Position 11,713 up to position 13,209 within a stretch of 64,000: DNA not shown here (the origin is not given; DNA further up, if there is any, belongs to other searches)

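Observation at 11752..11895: Orphan, synonymous-only duplicate of the first 11 codons of tsaD 110 bp upstream of the real start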

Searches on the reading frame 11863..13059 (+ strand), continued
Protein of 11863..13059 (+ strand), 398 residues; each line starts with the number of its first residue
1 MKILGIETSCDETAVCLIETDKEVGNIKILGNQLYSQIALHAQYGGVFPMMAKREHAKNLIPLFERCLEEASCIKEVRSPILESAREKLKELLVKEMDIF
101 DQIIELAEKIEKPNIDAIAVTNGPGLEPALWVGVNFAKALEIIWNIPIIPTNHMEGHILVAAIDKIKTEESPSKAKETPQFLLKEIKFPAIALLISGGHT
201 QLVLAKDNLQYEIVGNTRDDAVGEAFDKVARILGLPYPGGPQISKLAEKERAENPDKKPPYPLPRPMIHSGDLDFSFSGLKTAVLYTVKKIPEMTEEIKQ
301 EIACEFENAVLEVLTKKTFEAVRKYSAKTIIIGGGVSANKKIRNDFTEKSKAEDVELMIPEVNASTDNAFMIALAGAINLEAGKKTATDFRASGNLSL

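Call 18: find_related_loci(query=window:11863-13059:+, collection=genome_contigs, flank=7000)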
Query window:11863-13059:+ (398 aa) in genome_contigs; peptide patterns used: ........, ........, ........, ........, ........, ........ (x = any residue, [..] = any of these).
394 stretches matched a pattern; 290 encode a relative of the query (tblastn E <= 1e-3); the best 80 are kept; 80 distinct loci.
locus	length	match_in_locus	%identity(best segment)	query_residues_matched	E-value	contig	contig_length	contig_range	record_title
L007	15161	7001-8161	69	1-398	0e+0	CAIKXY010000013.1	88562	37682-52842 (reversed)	uncultured bacterium isolate E14_bin-0799 genome assembly, contig: bin-0799:13/15, whole genome shotgun sequence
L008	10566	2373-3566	69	1-398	0e+0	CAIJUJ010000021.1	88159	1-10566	uncultured bacterium isolate AM-lipid-01-D8_bin-1660 genome assembly, contig: bin-1660:21/35, whole genome shotgun seque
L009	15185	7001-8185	69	1-398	0e+0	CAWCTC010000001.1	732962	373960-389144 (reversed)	MAG: uncultured bacterium isolate MFD01476.bin.2.188 genome assembly, contig: contig_65275, whole genome shotgun sequenc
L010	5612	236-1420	69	1-398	0e+0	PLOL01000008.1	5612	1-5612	MAG: Patescibacteria group bacterium isolate bog_1341 73.20120700_S3X.70_contig_37824, whole genome shotgun sequence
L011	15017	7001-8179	70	1-398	1e-179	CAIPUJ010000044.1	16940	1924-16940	uncultured bacterium isolate Loclat_bin-14315 genome assembly, contig: bin-14315:044/117, whole genome shotgun sequence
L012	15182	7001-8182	67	1-398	3e-179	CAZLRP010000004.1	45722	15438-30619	MAG TPA_asm: uncultured Candidatus Saccharibacteria bacterium isolate binchicken_co220_141 genome assembly, contig: NODE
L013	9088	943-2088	67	1-398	2e-177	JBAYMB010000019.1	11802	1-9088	MAG: Candidatus Paceibacterota bacterium isolate SO_2016_LW1_29 scaffold06387_LW64-88_2016, whole genome shotgun sequenc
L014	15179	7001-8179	69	1-398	1e-177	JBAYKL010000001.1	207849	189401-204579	MAG: Candidatus Paceibacterota bacterium isolate SO_2016_GW1_79 scaffold00119_OW334_2016, whole genome shotgun sequence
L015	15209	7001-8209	66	1-398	1e-176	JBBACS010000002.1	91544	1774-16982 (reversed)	MAG: Candidatus Paceibacterota bacterium isolate SO_2017_LW1_54 NODE_105_length_91544_cov_1.786287_LW64-88_2017, whole g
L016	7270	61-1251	67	1-398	2e-177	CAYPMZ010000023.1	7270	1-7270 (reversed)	MAG TPA_asm: uncultured Candidatus Saccharibacteria bacterium isolate SRP193066_co2_69 genome assembly, contig: NODE_530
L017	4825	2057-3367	63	1-398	4e-180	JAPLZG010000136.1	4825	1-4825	MAG: Candidatus Taylorbacteria bacterium isolate LacPavin_0818_WC55_MAG_33_6 LacPavin_0818_WC55_scaffold_52347, whole ge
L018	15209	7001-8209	66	1-398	1e-175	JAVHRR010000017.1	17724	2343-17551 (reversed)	MAG: Candidatus Paceibacterota bacterium isolate WB02no4_35_12 NODE_1824_length_17724_cov_7.518931, whole genome shotgun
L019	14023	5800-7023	67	1-398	2e-175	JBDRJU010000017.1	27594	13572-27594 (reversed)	MAG: bacterium isolate MEGAHIT-group-1.670 k141_2755190, whole genome shotgun sequence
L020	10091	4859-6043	66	1-398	7e-175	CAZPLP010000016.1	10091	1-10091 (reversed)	MAG TPA_asm: uncultured Candidatus Saccharibacteria bacterium isolate SRP284006_co1_182 genome assembly, contig: NODE_12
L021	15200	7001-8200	67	1-398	2e-174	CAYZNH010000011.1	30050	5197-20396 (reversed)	MAG TPA_asm: uncultured Candidatus Saccharibacteria bacterium isolate binchicken_co245_75 genome assembly, contig: NODE_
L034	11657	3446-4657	61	1-398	4e-156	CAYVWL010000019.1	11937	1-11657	MAG TPA_asm: uncultured Candidatus Saccharibacteria bacterium isolate SRP272421_co3_716 genome assembly, contig: NODE_15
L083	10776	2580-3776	52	1-398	3e-124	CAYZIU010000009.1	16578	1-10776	MAG TPA_asm: uncultured Candidatus Saccharibacteria bacterium isolate SRP286056_co1_239 genome assembly, contig: NODE_42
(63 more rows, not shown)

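Call 39: search_protein_families(library=pfam, proteins=[L034:2324-2752:+, L034:2757-3341:+, L034:1378-2145:+], max_evalue=0.01)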
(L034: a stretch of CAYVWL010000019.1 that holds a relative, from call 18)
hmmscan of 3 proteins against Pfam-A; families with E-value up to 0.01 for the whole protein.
L034:2324-2752:+ (142 aa): 0 families

L034:2757-3341:+ (194 aa): 1 family
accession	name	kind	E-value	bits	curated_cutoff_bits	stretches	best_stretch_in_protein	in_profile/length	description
PF02545.19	Maf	-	8.5e-33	114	27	1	2-189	1-185/187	Maf-like protein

L034:1378-2145:+ (255 aa): 0 families
